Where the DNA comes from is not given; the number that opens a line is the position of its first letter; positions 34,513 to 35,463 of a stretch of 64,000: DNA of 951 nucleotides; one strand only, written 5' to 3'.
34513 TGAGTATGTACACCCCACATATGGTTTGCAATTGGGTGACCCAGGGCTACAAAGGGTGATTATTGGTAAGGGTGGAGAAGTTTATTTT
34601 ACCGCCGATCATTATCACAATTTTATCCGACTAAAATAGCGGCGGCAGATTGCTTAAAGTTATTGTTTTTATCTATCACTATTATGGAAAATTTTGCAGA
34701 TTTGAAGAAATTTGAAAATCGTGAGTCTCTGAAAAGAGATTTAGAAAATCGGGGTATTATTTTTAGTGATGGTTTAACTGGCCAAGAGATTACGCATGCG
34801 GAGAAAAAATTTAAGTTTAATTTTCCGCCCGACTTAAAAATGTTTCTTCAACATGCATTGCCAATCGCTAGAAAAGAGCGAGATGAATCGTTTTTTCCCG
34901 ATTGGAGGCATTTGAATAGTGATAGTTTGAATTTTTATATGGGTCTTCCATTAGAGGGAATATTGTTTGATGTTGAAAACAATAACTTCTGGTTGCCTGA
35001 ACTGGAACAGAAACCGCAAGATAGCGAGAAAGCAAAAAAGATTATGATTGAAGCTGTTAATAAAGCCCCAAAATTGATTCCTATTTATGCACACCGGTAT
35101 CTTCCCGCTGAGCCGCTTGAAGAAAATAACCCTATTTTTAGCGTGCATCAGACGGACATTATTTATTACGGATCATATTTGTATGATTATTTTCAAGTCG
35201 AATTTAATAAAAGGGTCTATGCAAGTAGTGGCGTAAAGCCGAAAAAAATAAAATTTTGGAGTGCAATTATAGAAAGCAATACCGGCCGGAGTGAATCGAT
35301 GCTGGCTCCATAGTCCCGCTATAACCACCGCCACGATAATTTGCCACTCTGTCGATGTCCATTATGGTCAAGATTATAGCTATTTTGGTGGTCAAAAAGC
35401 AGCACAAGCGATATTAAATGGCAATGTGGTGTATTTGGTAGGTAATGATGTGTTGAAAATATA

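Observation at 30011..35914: Polymorphic-toxin-like organisation: transglutaminase-fold giant protein with a compositionally foreign C-terminal module followed by a SUKH-like immunity candidate and small ORFs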

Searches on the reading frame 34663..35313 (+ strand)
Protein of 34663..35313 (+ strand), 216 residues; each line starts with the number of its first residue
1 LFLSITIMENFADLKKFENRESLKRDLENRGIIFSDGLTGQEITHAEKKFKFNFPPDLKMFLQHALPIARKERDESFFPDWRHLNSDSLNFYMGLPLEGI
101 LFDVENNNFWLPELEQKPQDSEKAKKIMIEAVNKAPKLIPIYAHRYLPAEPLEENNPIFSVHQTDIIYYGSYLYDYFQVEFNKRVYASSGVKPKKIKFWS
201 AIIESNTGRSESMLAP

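Call 3: search_protein_families(library=pfam, proteins=[window:34663-35313:+], max_evalue=1)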
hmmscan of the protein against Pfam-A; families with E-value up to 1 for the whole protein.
window:34663-35313:+ (216 aa): 3 families
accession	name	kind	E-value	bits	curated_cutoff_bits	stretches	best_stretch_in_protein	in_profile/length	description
PF09346.15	SMI1_KNR4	-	0.0005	21.1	25.4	1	37-117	1-58/125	SMI1 / KNR4 family (SUKH-1)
PF14567.11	SUKH_5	-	0.0055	17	27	1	32-64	16-48/142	SMI1-KNR4 cell-wall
PF14568.11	SUKH_6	-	0.064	14.2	27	1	41-63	2-24/119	SMI1-KNR4 cell-wall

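Call 4: search_protein_families(library=ncbifam, proteins=[window:34663-35313:+], max_evalue=1)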
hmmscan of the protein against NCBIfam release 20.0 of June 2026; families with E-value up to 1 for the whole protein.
window:34663-35313:+ (216 aa): 0 families

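Call 6: search_solved_structures(query=window:34663-35310:+, max_evalue=10, show_alignments=3)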
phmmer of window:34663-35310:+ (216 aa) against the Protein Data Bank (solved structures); distinct sequences matched with E-value up to 10: 1.
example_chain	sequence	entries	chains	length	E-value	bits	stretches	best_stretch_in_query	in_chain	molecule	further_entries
8s9t_A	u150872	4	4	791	0.68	12.5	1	49-132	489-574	Cas7-Cas5-Cas11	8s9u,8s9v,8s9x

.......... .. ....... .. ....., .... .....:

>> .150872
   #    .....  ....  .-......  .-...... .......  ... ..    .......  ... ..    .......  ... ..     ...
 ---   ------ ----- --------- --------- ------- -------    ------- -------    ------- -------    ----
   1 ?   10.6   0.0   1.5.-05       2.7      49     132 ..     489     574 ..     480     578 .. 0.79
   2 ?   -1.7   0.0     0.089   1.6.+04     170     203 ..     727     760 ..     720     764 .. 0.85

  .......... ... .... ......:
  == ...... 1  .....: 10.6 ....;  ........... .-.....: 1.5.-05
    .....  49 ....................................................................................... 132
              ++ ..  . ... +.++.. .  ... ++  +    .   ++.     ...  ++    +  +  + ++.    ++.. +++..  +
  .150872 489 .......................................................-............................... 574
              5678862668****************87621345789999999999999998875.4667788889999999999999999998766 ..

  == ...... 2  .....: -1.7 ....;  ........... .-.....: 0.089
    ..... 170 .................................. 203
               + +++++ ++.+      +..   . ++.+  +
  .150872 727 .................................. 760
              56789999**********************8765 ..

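Call 12: find_homologous_proteins(query=window:34663-35310:+, max_evalue=0.001)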
Query window:34663-35310:+ (216 aa): 885 proteins with E <= 0.001 among 950 candidates; the best 120 are listed.
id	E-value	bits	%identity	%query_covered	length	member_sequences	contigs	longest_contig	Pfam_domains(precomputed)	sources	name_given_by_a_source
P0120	4.6e-137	472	100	97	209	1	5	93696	-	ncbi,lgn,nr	ncbi:MAG: SMI1/KNR4 family protein [Candidatus Magasanikbacteria bacterium]|nr:SMI1/KNR4 family prot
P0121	1.1e-67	246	58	90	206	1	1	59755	PF09346.16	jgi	jgi:hypothetical protein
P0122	4.4e-65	237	58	90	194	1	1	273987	-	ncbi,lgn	-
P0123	3.0e-47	179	51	80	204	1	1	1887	-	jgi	jgi:hypothetical protein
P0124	1.0e-46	177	44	87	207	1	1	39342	-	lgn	-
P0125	5.3e-45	171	50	84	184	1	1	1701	-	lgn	-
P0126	1.7e-44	170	49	81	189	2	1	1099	-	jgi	jgi:hypothetical protein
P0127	2.2e-44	169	45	83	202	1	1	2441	-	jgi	-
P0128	7.4e-44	168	49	80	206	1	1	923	-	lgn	-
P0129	1.2e-43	167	46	84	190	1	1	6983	PF09346.16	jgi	jgi:hypothetical protein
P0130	1.2e-43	167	50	84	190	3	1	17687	-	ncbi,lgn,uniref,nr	ncbi:SMI1/KNR4 family protein [Paenibacillus glycanilyticus]|uniref:SMI1/KNR4 family protein n=1 Tax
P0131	1.3e-43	167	49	81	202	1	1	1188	-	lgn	-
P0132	1.3e-43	167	46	84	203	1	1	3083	-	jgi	jgi:hypothetical protein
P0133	1.9e-43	166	49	81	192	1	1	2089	-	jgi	jgi:hypothetical protein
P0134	2.0e-43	166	46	81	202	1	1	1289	-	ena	-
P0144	1.8e-42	163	51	73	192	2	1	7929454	-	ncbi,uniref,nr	ncbi:hypothetical protein Pan161_05880 [Gimesia algae]|uniref:SMI1 / KNR4 family protein n=2 Tax=Gim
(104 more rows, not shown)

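Call 15: find_encoding_contigs(protein=P0120, flank=10000, max_places=6)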
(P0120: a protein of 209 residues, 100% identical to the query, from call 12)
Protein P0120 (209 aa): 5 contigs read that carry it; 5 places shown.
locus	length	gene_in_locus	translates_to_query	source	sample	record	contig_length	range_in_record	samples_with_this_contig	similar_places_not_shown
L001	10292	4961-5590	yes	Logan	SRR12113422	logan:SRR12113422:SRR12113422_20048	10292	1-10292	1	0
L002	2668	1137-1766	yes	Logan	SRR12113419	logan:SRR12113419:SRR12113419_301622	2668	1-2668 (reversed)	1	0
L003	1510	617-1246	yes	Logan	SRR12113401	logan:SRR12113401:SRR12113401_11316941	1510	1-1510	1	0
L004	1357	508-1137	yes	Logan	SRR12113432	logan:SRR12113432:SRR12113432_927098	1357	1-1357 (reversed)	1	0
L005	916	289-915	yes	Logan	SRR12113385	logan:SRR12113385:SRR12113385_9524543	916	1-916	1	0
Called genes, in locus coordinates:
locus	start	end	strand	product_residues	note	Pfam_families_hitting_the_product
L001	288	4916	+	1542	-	PF01841:Transglut_core (weak), PF00545:Ribonuclease (weak)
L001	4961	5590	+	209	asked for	-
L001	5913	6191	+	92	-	-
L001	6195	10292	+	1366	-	?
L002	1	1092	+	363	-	?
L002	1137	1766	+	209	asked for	-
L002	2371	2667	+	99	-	?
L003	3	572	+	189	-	?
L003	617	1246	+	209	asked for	-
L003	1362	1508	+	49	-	?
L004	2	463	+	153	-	?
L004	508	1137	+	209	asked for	-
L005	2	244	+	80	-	?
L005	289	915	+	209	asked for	?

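Call 29: search_protein_families(library=pfam, alignment_id=A2, max_evalue=0.01)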
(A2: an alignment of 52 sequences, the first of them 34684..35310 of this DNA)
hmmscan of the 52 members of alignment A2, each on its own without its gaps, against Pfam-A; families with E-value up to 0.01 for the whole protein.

A. member 1, window:34684-35310:+ (209 aa): 2 families
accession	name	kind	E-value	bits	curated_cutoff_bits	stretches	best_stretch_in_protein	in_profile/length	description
PF09346.15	SMI1_KNR4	-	0.00046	21.2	25.4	1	30-110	1-58/125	SMI1 / KNR4 family (SUKH-1)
PF14567.11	SUKH_5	-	0.0052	17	27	0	25-57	16-48/142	SMI1-KNR4 cell-wall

B. families by the number of members that match (of 52 scanned): 5 families
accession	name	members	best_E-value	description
PF09346.15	SMI1_KNR4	38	2e-06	SMI1 / KNR4 family (SUKH-1)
PF14567.11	SUKH_5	15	0.00015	SMI1-KNR4 cell-wall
PF14568.11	SUKH_6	3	0.0022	SMI1-KNR4 cell-wall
PF02108.21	FliH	1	0.0032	Flagellar assembly protein FliH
PF13559.11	DUF4129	1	0.0081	Domain of unknown function (DUF4129)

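Call 30: find_encoding_contigs(protein=P0121, flank=6000, max_places=2)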
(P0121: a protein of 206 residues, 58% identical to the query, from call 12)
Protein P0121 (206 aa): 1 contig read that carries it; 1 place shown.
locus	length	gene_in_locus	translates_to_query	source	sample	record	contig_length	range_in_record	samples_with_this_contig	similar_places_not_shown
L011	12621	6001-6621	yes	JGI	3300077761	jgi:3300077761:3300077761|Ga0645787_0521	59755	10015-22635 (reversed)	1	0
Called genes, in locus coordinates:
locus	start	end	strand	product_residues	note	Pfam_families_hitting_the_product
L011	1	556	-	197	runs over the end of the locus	PF09335:VTT_dom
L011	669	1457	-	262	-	-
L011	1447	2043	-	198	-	-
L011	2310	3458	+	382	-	-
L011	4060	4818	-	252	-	-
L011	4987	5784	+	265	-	PF01978:TrmB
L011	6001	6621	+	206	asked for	PF09346:SMI1_KNR4 (faint)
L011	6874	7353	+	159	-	PF12680:SnoaL_2 (faint)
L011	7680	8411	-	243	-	PF00665:rve, PF13683:rve_3, PF13333:rve_2 (weak)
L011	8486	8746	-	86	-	PF01527:HTH_Tnp_1, PF13384:HTH_23 (weak)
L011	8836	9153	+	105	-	-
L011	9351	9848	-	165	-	PF05163:DinB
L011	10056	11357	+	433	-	-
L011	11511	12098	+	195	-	PF08818:DUF1801, PF13376:OmdA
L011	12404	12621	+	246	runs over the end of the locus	PF00528:BPD_transp_1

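Call 31: find_encoding_contigs(protein=P0122, flank=6000, max_places=2)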
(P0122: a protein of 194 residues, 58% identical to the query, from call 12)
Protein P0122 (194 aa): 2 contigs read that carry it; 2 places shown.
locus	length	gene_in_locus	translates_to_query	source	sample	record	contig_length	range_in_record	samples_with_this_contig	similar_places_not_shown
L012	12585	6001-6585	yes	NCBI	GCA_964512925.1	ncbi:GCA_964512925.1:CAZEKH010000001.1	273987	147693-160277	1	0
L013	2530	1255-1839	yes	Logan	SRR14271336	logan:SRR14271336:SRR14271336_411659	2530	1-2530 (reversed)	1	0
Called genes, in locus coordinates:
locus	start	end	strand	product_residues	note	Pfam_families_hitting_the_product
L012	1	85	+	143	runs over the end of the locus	PF08327:AHSA1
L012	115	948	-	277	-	PF13387:Lnb_N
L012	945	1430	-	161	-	PF00293:NUDIX (weak)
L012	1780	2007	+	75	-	-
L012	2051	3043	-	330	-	-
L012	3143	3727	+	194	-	PF03193:RsgA_GTPase (faint), PF00350:Dynamin_N (faint), PF01926:MMR_HSR1, PF02421:FeoB_N, PF00009:GTP_EFTU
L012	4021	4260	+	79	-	PF01541:GIY-YIG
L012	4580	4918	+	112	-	PF25191:DUF7832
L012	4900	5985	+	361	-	-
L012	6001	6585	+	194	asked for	-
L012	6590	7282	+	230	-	-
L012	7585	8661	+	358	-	PF00089:Trypsin, PF13365:Trypsin_2, PF00595:PDZ, PF13180:PDZ_2, PF17820:PDZ_6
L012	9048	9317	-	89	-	-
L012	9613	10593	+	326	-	PF00890:FAD_binding_2 (faint), PF07992:Pyr_redox_2, PF13738:Pyr_redox_3, PF00070:Pyr_redox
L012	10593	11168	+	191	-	-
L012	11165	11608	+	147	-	PF01687:Flavokinase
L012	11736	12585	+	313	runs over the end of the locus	PF00892:EamA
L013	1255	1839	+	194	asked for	-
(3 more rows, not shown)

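Call 32: find_encoding_contigs(protein=P0130, flank=6000, max_places=2)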
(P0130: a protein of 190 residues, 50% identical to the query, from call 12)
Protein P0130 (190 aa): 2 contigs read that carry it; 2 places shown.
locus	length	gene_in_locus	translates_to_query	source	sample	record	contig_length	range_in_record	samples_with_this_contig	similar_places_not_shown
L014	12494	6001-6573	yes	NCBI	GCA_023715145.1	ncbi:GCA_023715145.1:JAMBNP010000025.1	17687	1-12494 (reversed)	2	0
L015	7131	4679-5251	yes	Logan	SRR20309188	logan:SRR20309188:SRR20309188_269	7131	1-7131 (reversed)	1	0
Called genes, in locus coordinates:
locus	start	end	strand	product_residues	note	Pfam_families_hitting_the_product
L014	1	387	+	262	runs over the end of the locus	-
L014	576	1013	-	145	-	PF13027:DUF3888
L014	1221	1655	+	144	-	PF13027:DUF3888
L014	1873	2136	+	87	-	-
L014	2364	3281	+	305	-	PF00561:Abhydrolase_1, PF12146:Hydrolase_4, PF12697:Abhydrolase_6, PF03096:Ndr (weak), PF00326:Peptidase_S9 (faint), PF02129:Peptidase_S15 (weak)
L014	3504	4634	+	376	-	-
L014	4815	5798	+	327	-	-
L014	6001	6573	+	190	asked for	-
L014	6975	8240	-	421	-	PF01548:DEDD_Tnp_IS110, PF02371:Transposase_20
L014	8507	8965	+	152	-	PF24716:WapI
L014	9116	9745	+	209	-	-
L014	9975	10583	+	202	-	-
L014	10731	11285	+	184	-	PF00485:PRK (weak)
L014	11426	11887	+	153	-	PF27090:YozF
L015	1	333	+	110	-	?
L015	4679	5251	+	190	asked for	-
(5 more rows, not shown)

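Call 33: find_encoding_contigs(protein=P0144, flank=6000, max_places=2)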
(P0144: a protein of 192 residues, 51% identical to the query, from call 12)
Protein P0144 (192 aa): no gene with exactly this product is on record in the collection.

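Call 35: predict_structure(alignment_id=A2)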
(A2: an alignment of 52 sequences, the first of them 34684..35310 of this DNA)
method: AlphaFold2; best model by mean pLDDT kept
length: 209 residues; sequences in the alignment: 52
mean_pLDDT: 90.4   pTM: 0.86
mean pLDDT of the five models: 90.4, 90.4, 89.9, 89.3, 88.2
residues with pLDDT >= 90: 161; 70-90: 26; 50-70: 19; < 50: 3
segments of 3 or more residues with pLDDT < 50: none
pLDDT, mean of each block of 10 residues (from residue 1): 55 90 97 99 98 97 93 97 97 97 95 98 98 97 96 93 89 80 84 92 55
secondary structure, 60 per line:
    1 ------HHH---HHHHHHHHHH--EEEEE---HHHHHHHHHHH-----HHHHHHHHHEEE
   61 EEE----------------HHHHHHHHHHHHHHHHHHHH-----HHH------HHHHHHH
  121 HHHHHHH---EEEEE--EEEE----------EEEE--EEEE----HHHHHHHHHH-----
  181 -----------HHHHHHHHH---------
elements in order: H13-22 E25-29 H33-43 H49-57 E58-63 H80-99 H114-127 E131-135 E138-141 E152-155 E158-161 H166-175 H192-200

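Call 39: fold_search(model_id=the predicted structure, library=pdb)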
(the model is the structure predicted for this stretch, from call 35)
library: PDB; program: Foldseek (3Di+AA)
matches with E <= 10: 39; with E <= 0.001: 0
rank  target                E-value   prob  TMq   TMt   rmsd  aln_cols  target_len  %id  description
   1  3d5p_A                3.1e-02  0.80  0.31  0.45   8.6       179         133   13  CRYSTAL STRUCTURE OF A PUTATIVE GLUCAN SYNTHESIS REGULATOR OF SMI1/KNR4 FAMILY (BF1740) FROM BACTEROIDES FRAGILIS NCTC (released 2008-07-15)
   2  2prv_B                3.9e-02  0.63  0.30  0.39  11.8       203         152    7  Crystal structure of an uncharacterized protein (yobk, bsu18990) from bacillus subtilis at 1.30 A resolution (released 2007-05-22)
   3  4iqn_B                8.6e-02  0.38  0.36  0.34  10.4       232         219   11  Crystal structure of uncharacterized protein from Salmonella enterica subsp. enterica serovar typhimurium str. 14028s (released 2013-01-23)
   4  6qbn_B                1.3e-01  0.33  0.34  0.33  10.9       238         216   13  structure of the core domaine of Knr4, an intrinsically disordered protein from Saccharomyces cerevisiae - mutant S200 (released 2020-01-29)
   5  4iqn_C                1.6e-01  0.33  0.37  0.35   9.5       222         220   12  Crystal structure of uncharacterized protein from Salmonella enterica subsp. enterica serovar typhimurium str. 14028s (released 2013-01-23)
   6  6qbr_A                1.7e-01  0.30  0.33  0.32  12.3       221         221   13  structure of the core domaine of Knr4, an intrinsically disordered protein from Saccharomyces cerevisiae - mutant S200 (released 2020-01-29)
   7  8aj2_B                1.8e-01  0.44  0.36  0.34   8.4       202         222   15  structure of the ordered core of Knr4 (loop 189-217 deleted) (released 2023-04-26)
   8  6qbq_A                2.0e-01  0.23  0.31  0.29  11.8       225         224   11  structure of the core domaine of Knr4, an intrinsically disordered protein from Saccharomyces cerevisiae - mutant S200 (released 2020-01-29)
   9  2icg                  2.3e-01  0.20  0.26  0.31  13.1       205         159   13  Crystal structure of a protein of unknown function (NP_472245.1) from Listeria innocua at 1.65 A resolution (released 2006-09-26)
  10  6qbp_B                2.7e-01  0.33  0.35  0.34  10.9       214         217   12  structure of the core domaine of Knr4, an intrinsically disordered protein from Saccharomyces cerevisiae - mutant S203 (released 2020-01-29)
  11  8aj2_A                2.9e-01  0.35  0.32  0.31  10.6       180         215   15  structure of the ordered core of Knr4 (loop 189-217 deleted) (released 2023-04-26)
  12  6qbr_B                2.9e-01  0.28  0.33  0.31  11.6       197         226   13  structure of the core domaine of Knr4, an intrinsically disordered protein from Saccharomyces cerevisiae - mutant S200 (released 2020-01-29)
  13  6qbm_B                3.7e-01  0.25  0.30  0.29   9.4       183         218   11  structure of the core domaine of Knr4, an intrinsically disordered protein from Saccharomyces cerevisiae - mutant S200 (released 2020-01-29)
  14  6qbn_A                3.9e-01  0.28  0.35  0.34   9.8       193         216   13  structure of the core domaine of Knr4, an intrinsically disordered protein from Saccharomyces cerevisiae - mutant S200 (released 2020-01-29)
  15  6qbo_A                5.0e-01  0.23  0.35  0.33  10.1       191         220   15  structure of the core domaine of Knr4, an intrinsically disordered protein from Saccharomyces cerevisiae - mutant S203 (released 2020-01-29)
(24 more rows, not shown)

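Call 55: search_dna_similar(query=window:34684-35310:+, collection=plasmids, mode=protein, max_rows=30)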
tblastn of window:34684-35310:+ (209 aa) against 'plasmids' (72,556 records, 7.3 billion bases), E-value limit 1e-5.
Records with a match: 17; places in all: 17; records where one place covers at least 80% of the query: 14.
Best place of each record, by identity: <60% 17.
By first word of the organism name: Streptomyces 8; Rhodococcus 3; Gordonia 2; Clostridium 1; Mycobacterium 1; Herpetosiphon 1; Polymorphobacter 1.
By predicted mobility (MOB-suite, as given by PLSDB): non-mobilizable 11; mobilizable 5; conjugative 1.
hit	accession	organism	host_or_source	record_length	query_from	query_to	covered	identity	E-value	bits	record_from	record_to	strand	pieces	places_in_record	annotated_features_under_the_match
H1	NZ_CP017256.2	Clostridium taeniosporum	microbial cells,Lake Mainaki silt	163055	1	192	92%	45.9%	4e-43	160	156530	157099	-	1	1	hypothetical protein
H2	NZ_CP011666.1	Streptomyces sp. Mg1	-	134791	30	209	86%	37.2%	5e-35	137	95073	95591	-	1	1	none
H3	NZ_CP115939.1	Streptomyces goshikiensis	microorganism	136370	30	209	86%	37.2%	7e-35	137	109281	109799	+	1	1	none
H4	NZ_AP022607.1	Mycobacterium branderi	-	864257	11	197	89%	35.4%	5e-30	123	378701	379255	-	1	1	hypothetical protein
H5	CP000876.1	Herpetosiphon aurantiacus DSM 785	-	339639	20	197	85%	36.7%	9e-30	122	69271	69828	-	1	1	conserved hypothetical protein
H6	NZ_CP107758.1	Streptomyces sp. NBC_00597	-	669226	18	201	88%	35.0%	2e-14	148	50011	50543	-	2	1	hypothetical protein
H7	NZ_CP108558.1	Streptomyces sp. NBC_01205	-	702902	18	201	88%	35.0%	2e-14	148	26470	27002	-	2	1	hypothetical protein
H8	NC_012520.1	Rhodococcus opacus B4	-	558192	20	206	89%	31.1%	6e-21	97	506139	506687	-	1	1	hypothetical protein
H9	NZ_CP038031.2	Rhodococcus ruber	cell culture,Chilean kraft-pulp mill ...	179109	20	206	89%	30.6%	9e-23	102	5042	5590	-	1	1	hypothetical protein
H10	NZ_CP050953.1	Rhodococcus sp. DMU1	cell culture,activated sludge in our lab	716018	20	206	89%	30.6%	9e-23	102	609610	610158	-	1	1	hypothetical protein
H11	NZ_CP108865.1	Streptomyces virginiae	-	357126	30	192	78%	34.7%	1e-25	110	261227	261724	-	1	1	hypothetical protein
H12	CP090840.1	Streptomyces viridifaciens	Whole organism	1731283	12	197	89%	29.9%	1e-21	99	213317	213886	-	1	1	SMI1/KNR4 family protein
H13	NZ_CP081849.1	Polymorphobacter megasporae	Megaspora,lichen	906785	30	197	80%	31.6%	3e-21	98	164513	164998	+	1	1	hypothetical protein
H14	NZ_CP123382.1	Gordonia sp. SMJS1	Pure culture,sediment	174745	20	198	86%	29.3%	1e-22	102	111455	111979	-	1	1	hypothetical protein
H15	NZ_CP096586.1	Gordonia terrae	cell culture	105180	20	198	86%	28.2%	1e-21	99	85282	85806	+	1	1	hypothetical protein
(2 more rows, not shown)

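Call 56: get_annotated_region(hit=H1, flank=5000)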
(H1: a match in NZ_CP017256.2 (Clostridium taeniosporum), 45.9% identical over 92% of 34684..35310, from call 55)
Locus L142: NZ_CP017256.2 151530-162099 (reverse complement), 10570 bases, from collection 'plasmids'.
description: Clostridium taeniosporum strain 1/k plasmid pCt3, complete sequence
organism: Clostridium taeniosporum (NCBI taxid 394958)
taxonomy: Bacteria; Bacillota; Clostridia; Eubacteriales; Clostridiaceae; Clostridium; Clostridium taeniosporum
host: -; source: microbial cells,Lake Mainaki silt; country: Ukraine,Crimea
typing (MOB-suite, as given by PLSDB): non-mobilizable
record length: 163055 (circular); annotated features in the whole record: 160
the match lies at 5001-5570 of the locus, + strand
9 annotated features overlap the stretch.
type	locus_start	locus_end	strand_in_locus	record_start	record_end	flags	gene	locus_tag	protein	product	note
CDS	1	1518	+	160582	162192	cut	-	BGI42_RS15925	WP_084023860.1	IS66 family transposase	-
CDS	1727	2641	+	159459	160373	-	-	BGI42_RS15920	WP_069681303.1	WYL domain-containing protein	-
CDS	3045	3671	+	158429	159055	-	-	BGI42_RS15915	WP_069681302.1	DJ-1/PfpI family protein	-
CDS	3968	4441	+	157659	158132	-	-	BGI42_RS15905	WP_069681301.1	hypothetical protein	-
CDS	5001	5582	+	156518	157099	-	-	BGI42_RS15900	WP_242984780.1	hypothetical protein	-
CDS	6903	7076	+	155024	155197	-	-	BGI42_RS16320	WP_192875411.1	hypothetical protein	-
CDS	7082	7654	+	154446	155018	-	-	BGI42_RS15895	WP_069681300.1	zeta toxin family protein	-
CDS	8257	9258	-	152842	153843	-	-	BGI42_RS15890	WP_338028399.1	O-antigen ligase family protein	GO:0009103 - lipopolysaccharide biosynthetic process [Evidence IEA]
CDS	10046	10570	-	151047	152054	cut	-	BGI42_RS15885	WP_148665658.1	hypothetical protein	-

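Call 57: get_annotated_region(hit=H5, flank=5000)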
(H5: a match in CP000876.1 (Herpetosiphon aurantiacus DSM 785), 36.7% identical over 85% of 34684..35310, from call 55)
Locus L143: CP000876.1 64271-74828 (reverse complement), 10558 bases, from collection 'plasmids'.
description: Herpetosiphon aurantiacus DSM 785 plasmid pHAU01, complete sequence
organism: Herpetosiphon aurantiacus DSM 785 (NCBI taxid 316274)
taxonomy: Bacteria; Chloroflexota; Chloroflexia; Herpetosiphonales; Herpetosiphonaceae; Herpetosiphon; Herpetosiphon aurantiacus; Herpetosiphon aurantiacus DSM 785
host: -; source: -; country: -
typing (MOB-suite, as given by PLSDB): non-mobilizable
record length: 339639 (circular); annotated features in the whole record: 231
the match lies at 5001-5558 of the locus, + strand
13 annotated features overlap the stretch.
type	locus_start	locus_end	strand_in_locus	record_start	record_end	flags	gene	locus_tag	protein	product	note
CDS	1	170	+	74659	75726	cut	-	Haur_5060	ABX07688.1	hypothetical protein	-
CDS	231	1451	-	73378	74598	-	-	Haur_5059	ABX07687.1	Integrin alpha beta-propellor repeat protein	-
CDS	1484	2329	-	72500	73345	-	-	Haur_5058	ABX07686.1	hypothetical protein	-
CDS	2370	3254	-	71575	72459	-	-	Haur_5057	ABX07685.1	transcriptional regulator, LuxR family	-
CDS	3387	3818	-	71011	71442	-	-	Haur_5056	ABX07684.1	hypothetical protein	-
CDS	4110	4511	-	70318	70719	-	-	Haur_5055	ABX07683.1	PilT protein domain protein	-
CDS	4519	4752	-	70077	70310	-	-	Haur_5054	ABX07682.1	hypothetical protein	-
CDS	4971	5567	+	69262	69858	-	-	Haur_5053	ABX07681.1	conserved hypothetical protein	-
CDS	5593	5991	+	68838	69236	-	-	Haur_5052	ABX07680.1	hypothetical protein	-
CDS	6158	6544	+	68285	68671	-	-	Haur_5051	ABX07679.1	hypothetical protein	-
CDS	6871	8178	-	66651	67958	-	-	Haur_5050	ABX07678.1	Integrase catalytic region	-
CDS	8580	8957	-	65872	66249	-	-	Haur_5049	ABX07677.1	integrase domain protein SAM domain protein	-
CDS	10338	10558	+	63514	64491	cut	-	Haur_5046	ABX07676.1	conserved hypothetical protein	-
